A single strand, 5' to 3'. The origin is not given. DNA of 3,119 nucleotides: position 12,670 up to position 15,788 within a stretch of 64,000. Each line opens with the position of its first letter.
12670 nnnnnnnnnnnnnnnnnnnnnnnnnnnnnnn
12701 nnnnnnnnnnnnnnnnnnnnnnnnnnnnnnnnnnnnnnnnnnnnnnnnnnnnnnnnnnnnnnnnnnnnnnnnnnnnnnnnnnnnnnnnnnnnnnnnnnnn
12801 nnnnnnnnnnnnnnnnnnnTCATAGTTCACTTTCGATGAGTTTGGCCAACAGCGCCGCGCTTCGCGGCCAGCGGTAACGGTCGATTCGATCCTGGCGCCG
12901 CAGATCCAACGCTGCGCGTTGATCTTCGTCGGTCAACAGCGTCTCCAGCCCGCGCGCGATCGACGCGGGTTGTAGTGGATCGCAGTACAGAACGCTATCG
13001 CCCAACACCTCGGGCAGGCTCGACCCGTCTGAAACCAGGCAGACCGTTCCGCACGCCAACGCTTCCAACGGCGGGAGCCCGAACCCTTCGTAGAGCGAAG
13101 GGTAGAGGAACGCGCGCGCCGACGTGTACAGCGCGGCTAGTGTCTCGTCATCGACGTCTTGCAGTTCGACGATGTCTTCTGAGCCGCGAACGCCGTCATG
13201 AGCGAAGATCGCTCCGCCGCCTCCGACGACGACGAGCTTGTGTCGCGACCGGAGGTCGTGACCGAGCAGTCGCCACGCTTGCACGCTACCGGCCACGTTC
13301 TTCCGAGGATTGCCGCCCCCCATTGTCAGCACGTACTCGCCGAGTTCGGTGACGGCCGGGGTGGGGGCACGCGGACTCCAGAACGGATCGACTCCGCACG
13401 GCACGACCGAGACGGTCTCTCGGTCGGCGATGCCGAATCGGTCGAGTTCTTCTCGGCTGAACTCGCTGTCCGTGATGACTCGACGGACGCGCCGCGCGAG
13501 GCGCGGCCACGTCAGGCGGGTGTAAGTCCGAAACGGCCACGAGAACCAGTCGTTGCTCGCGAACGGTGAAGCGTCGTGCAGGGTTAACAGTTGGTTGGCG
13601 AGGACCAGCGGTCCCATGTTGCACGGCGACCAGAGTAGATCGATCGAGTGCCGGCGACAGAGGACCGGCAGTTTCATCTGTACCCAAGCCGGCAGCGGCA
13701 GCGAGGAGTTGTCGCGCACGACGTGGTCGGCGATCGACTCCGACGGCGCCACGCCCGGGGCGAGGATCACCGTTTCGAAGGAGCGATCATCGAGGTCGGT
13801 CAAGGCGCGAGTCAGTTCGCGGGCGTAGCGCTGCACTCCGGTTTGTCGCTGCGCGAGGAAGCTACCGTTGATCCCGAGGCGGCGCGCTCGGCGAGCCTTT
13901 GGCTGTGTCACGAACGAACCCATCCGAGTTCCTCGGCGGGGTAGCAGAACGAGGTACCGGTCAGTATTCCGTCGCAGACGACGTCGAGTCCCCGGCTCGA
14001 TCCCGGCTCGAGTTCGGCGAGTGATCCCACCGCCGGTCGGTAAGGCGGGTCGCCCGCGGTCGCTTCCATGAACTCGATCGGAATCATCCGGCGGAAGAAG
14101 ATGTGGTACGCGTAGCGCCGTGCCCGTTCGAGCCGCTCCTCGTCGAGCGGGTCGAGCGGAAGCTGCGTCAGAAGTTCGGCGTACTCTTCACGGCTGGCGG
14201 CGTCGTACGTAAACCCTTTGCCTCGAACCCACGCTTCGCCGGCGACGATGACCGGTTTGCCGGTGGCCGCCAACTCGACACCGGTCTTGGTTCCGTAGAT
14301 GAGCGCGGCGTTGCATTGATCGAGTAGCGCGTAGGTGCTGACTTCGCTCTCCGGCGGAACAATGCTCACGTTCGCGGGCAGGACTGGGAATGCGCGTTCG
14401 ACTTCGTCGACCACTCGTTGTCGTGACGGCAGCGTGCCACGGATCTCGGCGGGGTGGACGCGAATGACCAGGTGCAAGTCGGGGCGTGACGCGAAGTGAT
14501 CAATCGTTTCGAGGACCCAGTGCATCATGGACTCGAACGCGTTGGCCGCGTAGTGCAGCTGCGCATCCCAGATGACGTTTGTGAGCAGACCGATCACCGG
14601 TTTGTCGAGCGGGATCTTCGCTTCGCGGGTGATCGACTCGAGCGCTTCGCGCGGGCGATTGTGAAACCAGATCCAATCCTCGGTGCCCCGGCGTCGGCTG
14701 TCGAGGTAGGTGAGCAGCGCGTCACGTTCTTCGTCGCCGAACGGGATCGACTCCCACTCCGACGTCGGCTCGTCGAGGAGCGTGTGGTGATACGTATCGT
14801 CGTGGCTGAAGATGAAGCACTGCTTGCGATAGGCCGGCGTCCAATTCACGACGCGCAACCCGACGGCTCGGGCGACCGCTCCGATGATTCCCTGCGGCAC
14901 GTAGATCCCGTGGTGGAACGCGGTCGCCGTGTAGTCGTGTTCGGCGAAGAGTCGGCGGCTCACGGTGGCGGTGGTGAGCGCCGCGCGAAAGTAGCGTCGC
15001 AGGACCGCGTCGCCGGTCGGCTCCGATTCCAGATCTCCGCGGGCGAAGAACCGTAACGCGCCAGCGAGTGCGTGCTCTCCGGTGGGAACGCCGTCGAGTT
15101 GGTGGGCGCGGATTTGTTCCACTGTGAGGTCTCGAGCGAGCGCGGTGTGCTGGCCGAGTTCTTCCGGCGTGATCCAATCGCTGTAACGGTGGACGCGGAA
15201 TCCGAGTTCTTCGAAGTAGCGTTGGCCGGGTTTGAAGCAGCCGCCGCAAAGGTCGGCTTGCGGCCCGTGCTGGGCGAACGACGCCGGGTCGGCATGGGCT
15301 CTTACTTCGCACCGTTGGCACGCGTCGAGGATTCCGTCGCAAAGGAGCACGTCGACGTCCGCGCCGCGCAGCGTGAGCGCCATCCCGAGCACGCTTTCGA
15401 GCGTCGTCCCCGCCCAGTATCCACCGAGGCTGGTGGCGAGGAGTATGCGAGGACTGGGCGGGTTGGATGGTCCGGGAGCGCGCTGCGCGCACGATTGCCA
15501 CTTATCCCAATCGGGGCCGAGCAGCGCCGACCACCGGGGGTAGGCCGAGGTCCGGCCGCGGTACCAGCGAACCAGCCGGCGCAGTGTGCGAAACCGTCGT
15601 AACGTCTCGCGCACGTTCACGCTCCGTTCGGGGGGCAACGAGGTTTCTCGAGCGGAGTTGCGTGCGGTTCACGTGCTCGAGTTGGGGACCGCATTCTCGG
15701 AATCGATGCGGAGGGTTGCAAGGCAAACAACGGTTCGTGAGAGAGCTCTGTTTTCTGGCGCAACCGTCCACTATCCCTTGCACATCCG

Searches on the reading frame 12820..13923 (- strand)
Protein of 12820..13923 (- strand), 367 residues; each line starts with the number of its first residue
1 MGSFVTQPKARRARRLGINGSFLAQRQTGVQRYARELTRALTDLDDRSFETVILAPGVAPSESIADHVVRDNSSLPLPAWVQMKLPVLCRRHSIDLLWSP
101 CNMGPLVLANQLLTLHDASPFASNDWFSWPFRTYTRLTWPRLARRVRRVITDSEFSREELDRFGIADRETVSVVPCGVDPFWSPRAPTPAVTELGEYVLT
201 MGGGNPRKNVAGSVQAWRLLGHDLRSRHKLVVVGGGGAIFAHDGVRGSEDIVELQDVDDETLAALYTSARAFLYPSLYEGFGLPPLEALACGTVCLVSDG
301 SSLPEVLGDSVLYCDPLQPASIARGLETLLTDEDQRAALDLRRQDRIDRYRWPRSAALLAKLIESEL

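Call 58: search_protein_families(library=pfam, proteins=[window:12820-13923:-], max_evalue=0.001)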
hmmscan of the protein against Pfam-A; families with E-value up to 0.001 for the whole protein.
window:12820-13923:- (367 aa): 6 families
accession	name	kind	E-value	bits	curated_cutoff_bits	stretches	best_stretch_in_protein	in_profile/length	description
PF00534.26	Glycos_transf_1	-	1.6e-23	83.6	26.4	1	196-339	16-165/172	Glycosyl transferases group 1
PF13692.12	Glyco_trans_1_4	-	4e-17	63.2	27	1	197-332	3-142/142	Glycosyl transferases group 1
PF13439.12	Glyco_transf_4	-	1.7e-14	54.6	28.5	1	29-180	3-168/170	Glycosyltransferase Family 4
PF20706.3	GT4-conflict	-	1.5e-08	34.4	26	1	197-312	199-324/385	Family 4 Glycosyltransferase in conflict systems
PF13579.12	Glyco_trans_4_4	-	3.5e-08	34.4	29.7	1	28-177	1-158/158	Glycosyl transferase 4-like domain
PF13524.12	Glyco_trans_1_2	-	2.4e-07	31.3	25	1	245-349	27-131/144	Glycosyl transferase-like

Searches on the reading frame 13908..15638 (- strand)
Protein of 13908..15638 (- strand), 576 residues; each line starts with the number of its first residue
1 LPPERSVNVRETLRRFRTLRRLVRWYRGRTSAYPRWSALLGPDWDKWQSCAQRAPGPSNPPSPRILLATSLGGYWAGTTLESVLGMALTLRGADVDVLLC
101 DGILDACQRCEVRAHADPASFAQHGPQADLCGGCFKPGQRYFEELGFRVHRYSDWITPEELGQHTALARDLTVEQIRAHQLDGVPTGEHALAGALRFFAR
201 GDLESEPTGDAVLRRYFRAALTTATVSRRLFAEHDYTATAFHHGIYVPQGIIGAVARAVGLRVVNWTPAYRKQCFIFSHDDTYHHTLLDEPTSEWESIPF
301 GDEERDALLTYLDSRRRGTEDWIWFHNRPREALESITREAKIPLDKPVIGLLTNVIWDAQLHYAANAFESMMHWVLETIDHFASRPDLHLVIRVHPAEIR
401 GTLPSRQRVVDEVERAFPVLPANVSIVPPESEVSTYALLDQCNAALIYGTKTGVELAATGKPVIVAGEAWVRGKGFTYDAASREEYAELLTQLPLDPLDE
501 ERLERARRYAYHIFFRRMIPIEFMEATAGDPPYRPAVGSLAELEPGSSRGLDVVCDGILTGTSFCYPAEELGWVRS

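Call 58: search_protein_families(library=pfam, proteins=[window:13908-15638:-], max_evalue=0.001)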
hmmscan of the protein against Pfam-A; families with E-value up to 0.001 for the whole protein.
window:13908-15638:- (576 aa): 1 family
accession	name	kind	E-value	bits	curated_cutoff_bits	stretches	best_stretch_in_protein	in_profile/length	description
PF05159.20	Capsule_synth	-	6.9e-07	29.5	20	1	355-483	154-278/310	Capsule polysaccharide biosynthesis protein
